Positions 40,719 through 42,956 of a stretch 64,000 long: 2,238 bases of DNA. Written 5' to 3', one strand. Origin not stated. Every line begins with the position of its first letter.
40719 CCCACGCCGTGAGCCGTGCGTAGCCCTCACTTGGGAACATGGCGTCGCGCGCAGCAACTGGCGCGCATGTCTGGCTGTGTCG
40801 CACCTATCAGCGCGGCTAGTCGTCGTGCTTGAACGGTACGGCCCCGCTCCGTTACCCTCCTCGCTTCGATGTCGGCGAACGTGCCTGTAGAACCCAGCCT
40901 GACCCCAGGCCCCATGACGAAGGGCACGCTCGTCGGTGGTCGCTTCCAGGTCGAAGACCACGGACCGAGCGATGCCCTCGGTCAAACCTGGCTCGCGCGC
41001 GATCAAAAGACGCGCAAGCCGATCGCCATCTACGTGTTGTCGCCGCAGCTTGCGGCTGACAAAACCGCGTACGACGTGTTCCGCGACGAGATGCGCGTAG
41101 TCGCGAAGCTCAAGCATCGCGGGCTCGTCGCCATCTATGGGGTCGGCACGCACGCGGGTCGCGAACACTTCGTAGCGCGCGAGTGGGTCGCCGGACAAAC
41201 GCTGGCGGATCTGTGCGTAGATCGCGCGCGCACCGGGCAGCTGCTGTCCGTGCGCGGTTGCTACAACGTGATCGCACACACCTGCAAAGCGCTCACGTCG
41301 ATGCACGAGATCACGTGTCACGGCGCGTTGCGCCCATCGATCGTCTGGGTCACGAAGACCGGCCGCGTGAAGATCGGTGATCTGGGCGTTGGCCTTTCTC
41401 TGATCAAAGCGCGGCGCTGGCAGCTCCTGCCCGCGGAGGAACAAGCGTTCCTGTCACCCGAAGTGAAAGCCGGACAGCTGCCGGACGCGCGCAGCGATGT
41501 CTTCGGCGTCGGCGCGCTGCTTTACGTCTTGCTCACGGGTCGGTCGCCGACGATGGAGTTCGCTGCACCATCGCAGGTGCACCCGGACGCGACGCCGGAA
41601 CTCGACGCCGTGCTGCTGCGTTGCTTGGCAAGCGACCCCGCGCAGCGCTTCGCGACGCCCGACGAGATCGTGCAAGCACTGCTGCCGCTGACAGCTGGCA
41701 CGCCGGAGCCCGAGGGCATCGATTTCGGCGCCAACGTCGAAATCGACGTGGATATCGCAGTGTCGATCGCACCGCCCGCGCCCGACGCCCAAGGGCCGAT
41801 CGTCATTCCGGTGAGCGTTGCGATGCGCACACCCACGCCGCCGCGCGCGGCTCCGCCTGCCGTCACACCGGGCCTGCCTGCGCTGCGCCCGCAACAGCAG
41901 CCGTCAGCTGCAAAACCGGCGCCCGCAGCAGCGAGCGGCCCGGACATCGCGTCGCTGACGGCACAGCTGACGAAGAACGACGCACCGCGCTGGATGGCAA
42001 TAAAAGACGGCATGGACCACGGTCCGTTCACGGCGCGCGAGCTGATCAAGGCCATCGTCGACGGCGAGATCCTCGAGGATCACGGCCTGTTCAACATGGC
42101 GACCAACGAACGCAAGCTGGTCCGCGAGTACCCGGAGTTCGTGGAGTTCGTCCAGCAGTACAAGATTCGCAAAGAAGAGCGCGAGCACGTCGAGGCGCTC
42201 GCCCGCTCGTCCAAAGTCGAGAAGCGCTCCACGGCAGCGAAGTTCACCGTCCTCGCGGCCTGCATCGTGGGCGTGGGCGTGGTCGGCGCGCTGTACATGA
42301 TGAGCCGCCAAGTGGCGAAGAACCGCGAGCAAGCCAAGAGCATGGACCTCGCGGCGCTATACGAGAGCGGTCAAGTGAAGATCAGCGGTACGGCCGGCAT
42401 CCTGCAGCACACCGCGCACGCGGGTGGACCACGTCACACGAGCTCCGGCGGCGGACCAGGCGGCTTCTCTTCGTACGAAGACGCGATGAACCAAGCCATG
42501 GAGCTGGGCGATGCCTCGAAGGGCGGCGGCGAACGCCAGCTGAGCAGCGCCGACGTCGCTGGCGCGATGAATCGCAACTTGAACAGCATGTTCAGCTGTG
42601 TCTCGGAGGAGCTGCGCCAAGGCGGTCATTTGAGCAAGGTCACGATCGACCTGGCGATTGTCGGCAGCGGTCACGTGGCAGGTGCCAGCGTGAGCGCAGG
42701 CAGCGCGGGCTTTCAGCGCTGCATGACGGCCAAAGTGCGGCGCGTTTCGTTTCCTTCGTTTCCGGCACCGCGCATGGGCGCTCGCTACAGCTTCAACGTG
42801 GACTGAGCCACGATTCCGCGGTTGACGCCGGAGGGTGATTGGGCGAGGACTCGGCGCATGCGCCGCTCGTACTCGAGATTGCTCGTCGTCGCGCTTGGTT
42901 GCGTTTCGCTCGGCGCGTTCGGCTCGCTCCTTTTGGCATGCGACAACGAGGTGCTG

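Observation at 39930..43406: Lipoprotein + pseudokinase-GYF-TM-TonBC-like protein + single-RBM SctJ/FliF-like lipoprotein: candidate uncharacterised trans-envelope module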

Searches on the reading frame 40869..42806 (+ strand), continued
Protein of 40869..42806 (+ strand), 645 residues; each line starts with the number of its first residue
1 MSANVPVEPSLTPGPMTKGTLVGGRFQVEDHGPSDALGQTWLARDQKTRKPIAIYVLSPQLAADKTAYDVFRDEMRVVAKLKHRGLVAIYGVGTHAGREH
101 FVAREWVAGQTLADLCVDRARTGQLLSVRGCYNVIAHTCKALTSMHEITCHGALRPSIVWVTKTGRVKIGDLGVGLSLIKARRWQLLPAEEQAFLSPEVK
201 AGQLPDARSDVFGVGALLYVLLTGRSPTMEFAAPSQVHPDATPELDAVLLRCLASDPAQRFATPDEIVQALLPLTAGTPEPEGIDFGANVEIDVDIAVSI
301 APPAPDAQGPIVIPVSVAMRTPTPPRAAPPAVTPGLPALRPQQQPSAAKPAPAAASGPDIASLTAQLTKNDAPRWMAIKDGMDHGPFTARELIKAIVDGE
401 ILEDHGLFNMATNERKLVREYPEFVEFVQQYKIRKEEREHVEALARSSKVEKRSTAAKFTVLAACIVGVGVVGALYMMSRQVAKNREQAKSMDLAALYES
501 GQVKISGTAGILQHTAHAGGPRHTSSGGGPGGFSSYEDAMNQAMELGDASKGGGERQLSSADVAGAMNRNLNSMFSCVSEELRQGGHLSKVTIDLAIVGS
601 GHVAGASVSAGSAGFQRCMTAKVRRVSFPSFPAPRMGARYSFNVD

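Call 20: find_related_loci(query=A1, collection=genome_contigs, flank=7000)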
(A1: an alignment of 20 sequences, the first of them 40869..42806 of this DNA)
Query A1 (645 aa) in genome_contigs; peptide patterns used: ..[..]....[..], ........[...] (x = any residue, [..] = any of these).
109 stretches matched a pattern; 49 encode a relative of the query (tblastn E <= 1e-3); 49 distinct loci.
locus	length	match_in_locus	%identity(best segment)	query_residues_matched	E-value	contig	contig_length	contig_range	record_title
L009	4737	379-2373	66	1-645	0e+0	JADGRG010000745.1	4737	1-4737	MAG: Sandaracinaceae bacterium isolate Chersky_785 k127_27908315, whole genome shotgun sequence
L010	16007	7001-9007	67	1-645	0e+0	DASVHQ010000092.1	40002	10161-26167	MAG TPA_asm: Polyangiales bacterium isolate SMAG_U2971 k141_945222, whole genome shotgun sequence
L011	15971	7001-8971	68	1-645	0e+0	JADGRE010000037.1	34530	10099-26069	MAG: Proteobacteria bacterium isolate Chersky.17_24 contig-100_154, whole genome shotgun sequence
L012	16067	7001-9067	57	1-645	0e+0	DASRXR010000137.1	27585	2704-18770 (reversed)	MAG TPA_asm: Polyangiales bacterium isolate SMAG_U12567 k141_464142, whole genome shotgun sequence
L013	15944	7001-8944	58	1-645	0e+0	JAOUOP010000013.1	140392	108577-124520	MAG: Myxococcales bacterium isolate 8_1_Oct_SF_Bin19 8_1_Oct_SF_Bin19_scaffold_40_c1, whole genome shotgun sequence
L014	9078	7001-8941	57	6-645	0e+0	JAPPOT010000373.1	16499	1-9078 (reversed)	MAG: Myxococcales bacterium isolate SB9155_S4_bin_12 NODE_599_length_16499_cov_8.96412, whole genome shotgun sequence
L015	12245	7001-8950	57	2-645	0e+0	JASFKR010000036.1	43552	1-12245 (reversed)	MAG: Myxococcales bacterium isolate D0817M02metaG_Bin_452 D0817M02metaG_FD_scaffold_23_c1, whole genome shotgun sequence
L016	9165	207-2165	51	14-645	0e+0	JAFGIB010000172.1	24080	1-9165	MAG: Deltaproteobacteria bacterium isolate Zod_Metabat.169 k87_5719124, whole genome shotgun sequence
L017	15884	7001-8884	53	15-645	0e+0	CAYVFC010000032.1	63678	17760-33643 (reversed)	MAG TPA_asm: uncultured Sandaracinaceae bacterium isolate binchicken_co178_212 genome assembly, contig: NODE_845_length_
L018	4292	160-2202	50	1-645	0e+0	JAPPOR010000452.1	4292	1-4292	MAG: Myxococcales bacterium isolate SB9154_S3_bin_3 NODE_2723_length_4292_cov_16.0913, whole genome shotgun sequence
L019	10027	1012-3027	52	14-645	0e+0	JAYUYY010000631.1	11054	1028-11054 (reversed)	MAG: Sandaracinaceae bacterium isolate GL139_UP_metabinner_22_sub GL139_UP_metabinner_22_sub_630, whole genome shotgun s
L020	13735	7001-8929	53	1-645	0e+0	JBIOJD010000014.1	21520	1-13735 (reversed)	MAG: Polyangiales bacterium isolate GcL4-4 k141_1108274_length_21520_cov_25.9518, whole genome shotgun sequence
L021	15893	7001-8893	52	21-645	0e+0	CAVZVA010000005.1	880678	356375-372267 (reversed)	MAG: uncultured delta proteobacterium isolate MFD02416.bin.1.77 genome assembly, contig: contig_46381, whole genome shot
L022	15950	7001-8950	46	16-643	5e-165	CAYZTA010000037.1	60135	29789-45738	MAG TPA_asm: uncultured Sandaracinus sp. isolate binchicken_co322_224 genome assembly, contig: NODE_959_length_60135_cov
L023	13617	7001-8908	45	16-645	2e-164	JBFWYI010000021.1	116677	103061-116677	MAG: Sandaracinaceae bacterium isolate CA_2019_TPBS_160 NODE_1449_length_116677_cov_6.507447_TPBS, whole genome shotgun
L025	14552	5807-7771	48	14-645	1e-161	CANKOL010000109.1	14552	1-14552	MAG: Sandaracinaceae bacterium isolate RH-9nov16-262 genome assembly, contig: RH-9nov16-C-C8785, whole genome shotgun se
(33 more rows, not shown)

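Call 30: search_protein_families(library=pfam, alignment_id=A1, max_evalue=1)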
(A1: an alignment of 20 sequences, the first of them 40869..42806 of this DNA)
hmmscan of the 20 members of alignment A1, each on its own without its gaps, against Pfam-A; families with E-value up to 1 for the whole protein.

A. member 1, window:40869-42806:+ (645 aa): 3 families
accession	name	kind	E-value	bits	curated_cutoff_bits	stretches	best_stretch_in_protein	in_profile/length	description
PF00069.31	Pkinase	-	2.8e-16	60.2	31.7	1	38-230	13-199/263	Protein kinase domain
PF07714.23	PK_Tyr_Ser-Thr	-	1.6e-12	47.7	23.1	1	42-260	21-248/258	Protein tyrosine and serine/threonine kinase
PF14237.11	GYF_2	-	0.16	12.2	25.8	1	375-405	1-31/50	GYF domain 2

B. families by the number of members that match (of 20 scanned): 11 families
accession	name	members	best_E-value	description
PF00069.31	Pkinase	20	1e-24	Protein kinase domain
PF07714.23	PK_Tyr_Ser-Thr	20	4.5e-19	Protein tyrosine and serine/threonine kinase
PF14237.11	GYF_2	14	0.00036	GYF domain 2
PF14531.12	Kinase-like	2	0.077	Kinase-like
PF03109.22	ABC1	1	0.011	ABC1 atypical kinase-like domain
PF20973.2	VUPS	1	0.075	Vitamin uptake-like sensor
PF03544.19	TonB_C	1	0.1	Gram-negative bacterial TonB protein C-terminal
PF17231.7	DUF5305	1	0.12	Family of unknown function (DUF5305)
PF13863.11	DUF4200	1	0.2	Domain of unknown function (DUF4200)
PF25531.1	GYF_ATXR3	1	0.24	Histone-lysine N-methyltransferase ATXR3, GYF domain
PF00428.24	Ribosomal_60s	1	0.79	60s Acidic ribosomal protein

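Call 31: search_protein_families(library=ncbifam, alignment_id=A1, max_evalue=1)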
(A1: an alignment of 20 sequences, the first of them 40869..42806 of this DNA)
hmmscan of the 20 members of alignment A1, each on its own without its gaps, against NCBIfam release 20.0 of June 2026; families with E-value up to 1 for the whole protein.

A. member 1, window:40869-42806:+ (645 aa): 11 families
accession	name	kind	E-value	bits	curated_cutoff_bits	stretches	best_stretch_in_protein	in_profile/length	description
NF033483.0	PknB_PASTA_kin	equivalog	5.7e-35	121.4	450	1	19-277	2-271/563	Stk1 family PASTA domain-containing Ser/Thr kinase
NF047741.1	antiphage_MADS6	equivalog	1.7e-20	73.1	460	2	132-277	302-463/612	methylation-associated defense system protein kinase MAD6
NF052427.1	StpK7MSMEG_1200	equivalog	1.7e-16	59.9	900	1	31-268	14-262/601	serine/threonine protein kinase StpK7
NF038150.1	lanthi_synth_IV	equivalog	5.7e-15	54.7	650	1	15-260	177-426/851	class IV lanthionine synthetase LanL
NF033442.0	BREX_PglW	equivalog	1.8e-10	39.2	990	1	39-230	220-430/1391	BREX system serine/threonine kinase PglW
NF033768.1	myxo_SS_tail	domain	1.4e-07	31.5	40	1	559-643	2-90/92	AgmX/PglI C-terminal domain-containing protein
NF009651.0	PRK13184.1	equivalog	1.1e-06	26.9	839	2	194-280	197-296/932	serine/threonine-protein kinase PknD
TIGR03903.1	TOMM_kin_cyc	equivalog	5e-06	24.6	705.75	1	48-226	2-187/1267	TOMM system kinase/cyclase fusion protein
NF038151.1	lanthi_synth_III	equivalog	0.00083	17.8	575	1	63-234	262-435/833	class III lanthionine synthetase LanKC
NF033760.1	gliding_GltG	equivalog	0.046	12.3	650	1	568-630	564-630/650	adventurous gliding motility protein GltG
TIGR03281.1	methan_mark_12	hypoth_equivalog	0.058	12.6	180.85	0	381-500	181-299/326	methanogenesis marker 12 protein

B. families by the number of members that match (of 20 scanned): 28 families (the first 25 are shown)
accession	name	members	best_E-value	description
NF033483.0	PknB_PASTA_kin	20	5.2e-44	Stk1 family PASTA domain-containing Ser/Thr kinase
NF047741.1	antiphage_MADS6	20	4.8e-28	methylation-associated defense system protein kinase MAD6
NF052427.1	StpK7MSMEG_1200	20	3.8e-22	serine/threonine protein kinase StpK7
NF009651.0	PRK13184.1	20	5e-15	serine/threonine-protein kinase PknD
NF033442.0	BREX_PglW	20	4.1e-14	BREX system serine/threonine kinase PglW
TIGR03903.1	TOMM_kin_cyc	20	2.4e-12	TOMM system kinase/cyclase fusion protein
NF033768.1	myxo_SS_tail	20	3e-10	AgmX/PglI C-terminal domain-containing protein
NF038150.1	lanthi_synth_IV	18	1.7e-21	class IV lanthionine synthetase LanL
NF038151.1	lanthi_synth_III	15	1.7e-07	class III lanthionine synthetase LanKC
NF033760.1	gliding_GltG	11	2.2e-07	adventurous gliding motility protein GltG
NF033761.1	gliding_GltJ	8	4e-08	adventurous gliding motility protein GltJ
NF040671.1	PLuB_AAA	6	3.2e-10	PLuB system helicase-like protein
NF011464.0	PRK14879.1-7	3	0.0012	Kae1-associated kinase Bud32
TIGR03724.2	arch_bud32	3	0.0016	KEOPS complex kinase/ATPase Bud32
NF011463.0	PRK14879.1-4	2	0.0043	Kae1-associated kinase Bud32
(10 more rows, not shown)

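Call 60: find_encoding_contigs(protein=P0010, flank=10000, max_places=1)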
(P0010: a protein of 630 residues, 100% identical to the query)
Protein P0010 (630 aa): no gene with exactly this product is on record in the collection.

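Call 66: search_protein_families(library=ncbifam, proteins=[L007:8133-8876:+, L025:7774-8562:+, L007:5386-5925:+], max_evalue=0.1)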
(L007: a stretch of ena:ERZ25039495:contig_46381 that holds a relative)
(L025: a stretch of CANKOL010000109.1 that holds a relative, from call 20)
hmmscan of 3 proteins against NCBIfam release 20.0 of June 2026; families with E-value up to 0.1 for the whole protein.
L007:8133-8876:+ (248 aa): 4 families
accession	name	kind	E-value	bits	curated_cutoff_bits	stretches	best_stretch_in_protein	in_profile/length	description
TIGR02544.1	III_secr_YscJ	equivalog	4.2e-36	124.5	161.95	1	8-193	6-188/193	type III secretion system inner membrane ring lipoprotein SctJ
NF011852.0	PRK15324.1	equivalog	4.1e-15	55.9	261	1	10-194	10-191/252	EscJ/YscJ/HrcJ family type III secretion inner membrane ring protein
TIGR00206.1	fliF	equivalog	5e-06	25.7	129.75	1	22-190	52-214/555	flagellar basal-body MS-ring/collar protein FliF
NF011875.1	PRK15348.1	equivalog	1.4e-05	24.9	260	1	11-189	11-183/249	EscJ/YscJ/HrcJ family type III secretion inner membrane ring protein SsaJ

L025:7774-8562:+ (263 aa): 4 families
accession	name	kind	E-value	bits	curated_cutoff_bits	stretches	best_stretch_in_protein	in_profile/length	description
TIGR02544.1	III_secr_YscJ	equivalog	5.5e-42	143.7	161.95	1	7-195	7-190/193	type III secretion system inner membrane ring lipoprotein SctJ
NF011852.0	PRK15324.1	equivalog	4.5e-15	55.8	261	1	7-184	8-181/252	EscJ/YscJ/HrcJ family type III secretion inner membrane ring protein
NF011875.1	PRK15348.1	equivalog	5.7e-08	32.7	260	1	11-194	13-188/249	EscJ/YscJ/HrcJ family type III secretion inner membrane ring protein SsaJ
TIGR00206.1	fliF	equivalog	6.2e-06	25.4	129.75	1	77-189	103-213/555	flagellar basal-body MS-ring/collar protein FliF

L007:5386-5925:+ (179 aa): 2 families
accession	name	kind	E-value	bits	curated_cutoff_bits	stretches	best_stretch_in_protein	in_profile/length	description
NF008084.0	PRK10819.1-5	equivalog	0.06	13.2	315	1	35-81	54-100/249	TonB system transport protein TonB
NF041057.1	Rcas_1661_fam_Se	equivalog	0.087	12.4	190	0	7-79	3-69/247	Rcas_1661 family thioredoxin-like (seleno)lipoprotein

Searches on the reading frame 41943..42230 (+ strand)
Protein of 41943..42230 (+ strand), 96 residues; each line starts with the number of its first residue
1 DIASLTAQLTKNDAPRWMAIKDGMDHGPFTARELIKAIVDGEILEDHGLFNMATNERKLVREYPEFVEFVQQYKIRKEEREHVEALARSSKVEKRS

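Call 89: search_solved_structures(query=A6, max_evalue=10, show_alignments=2)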
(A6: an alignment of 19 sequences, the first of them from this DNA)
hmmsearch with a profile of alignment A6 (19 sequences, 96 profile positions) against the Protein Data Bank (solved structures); distinct sequences matched with E-value up to 10: 1.
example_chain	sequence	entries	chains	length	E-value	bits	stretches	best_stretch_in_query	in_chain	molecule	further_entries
3oh8_A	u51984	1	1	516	1.2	12.7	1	63-95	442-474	Nucleoside-diphosphate sugar epimerase (SulA family)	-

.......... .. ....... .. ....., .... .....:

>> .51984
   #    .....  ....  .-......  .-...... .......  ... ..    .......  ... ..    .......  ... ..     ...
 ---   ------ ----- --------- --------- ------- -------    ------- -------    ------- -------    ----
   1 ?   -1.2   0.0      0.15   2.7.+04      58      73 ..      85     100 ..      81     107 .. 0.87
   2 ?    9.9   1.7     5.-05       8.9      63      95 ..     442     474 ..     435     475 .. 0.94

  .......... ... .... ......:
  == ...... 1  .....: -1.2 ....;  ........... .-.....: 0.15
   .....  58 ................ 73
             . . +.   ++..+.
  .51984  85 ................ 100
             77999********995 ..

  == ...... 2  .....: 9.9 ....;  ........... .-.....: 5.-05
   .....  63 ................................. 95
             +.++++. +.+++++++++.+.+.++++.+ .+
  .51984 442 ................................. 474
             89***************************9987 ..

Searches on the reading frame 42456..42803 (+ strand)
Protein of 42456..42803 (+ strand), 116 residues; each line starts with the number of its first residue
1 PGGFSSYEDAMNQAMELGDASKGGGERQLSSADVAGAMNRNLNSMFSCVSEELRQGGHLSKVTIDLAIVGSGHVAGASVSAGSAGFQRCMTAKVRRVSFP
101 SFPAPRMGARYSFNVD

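Call 40: predict_structure(alignment_id=A2)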
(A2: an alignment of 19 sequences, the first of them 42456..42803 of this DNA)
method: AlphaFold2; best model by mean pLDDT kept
length: 116 residues; sequences in the alignment: 19
mean_pLDDT: 81.5   pTM: 0.68
mean pLDDT of the five models: 81.5, 80.6, 80.6, 78.7, 77.6
residues with pLDDT >= 90: 63; 70-90: 27; 50-70: 11; < 50: 15
segments of 3 or more residues with pLDDT < 50: 1-5, 18-24
pLDDT, mean of each block of 10 residues (from residue 1): 47 49 60 90 90 91 94 93 94 94 91 88
secondary structure, 60 per line:
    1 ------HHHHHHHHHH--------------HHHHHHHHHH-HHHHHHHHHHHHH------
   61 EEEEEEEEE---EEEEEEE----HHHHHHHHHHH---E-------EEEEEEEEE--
elements in order: H7-16 H31-40 H42-54 E61-69 E73-79 H84-94 E106-114
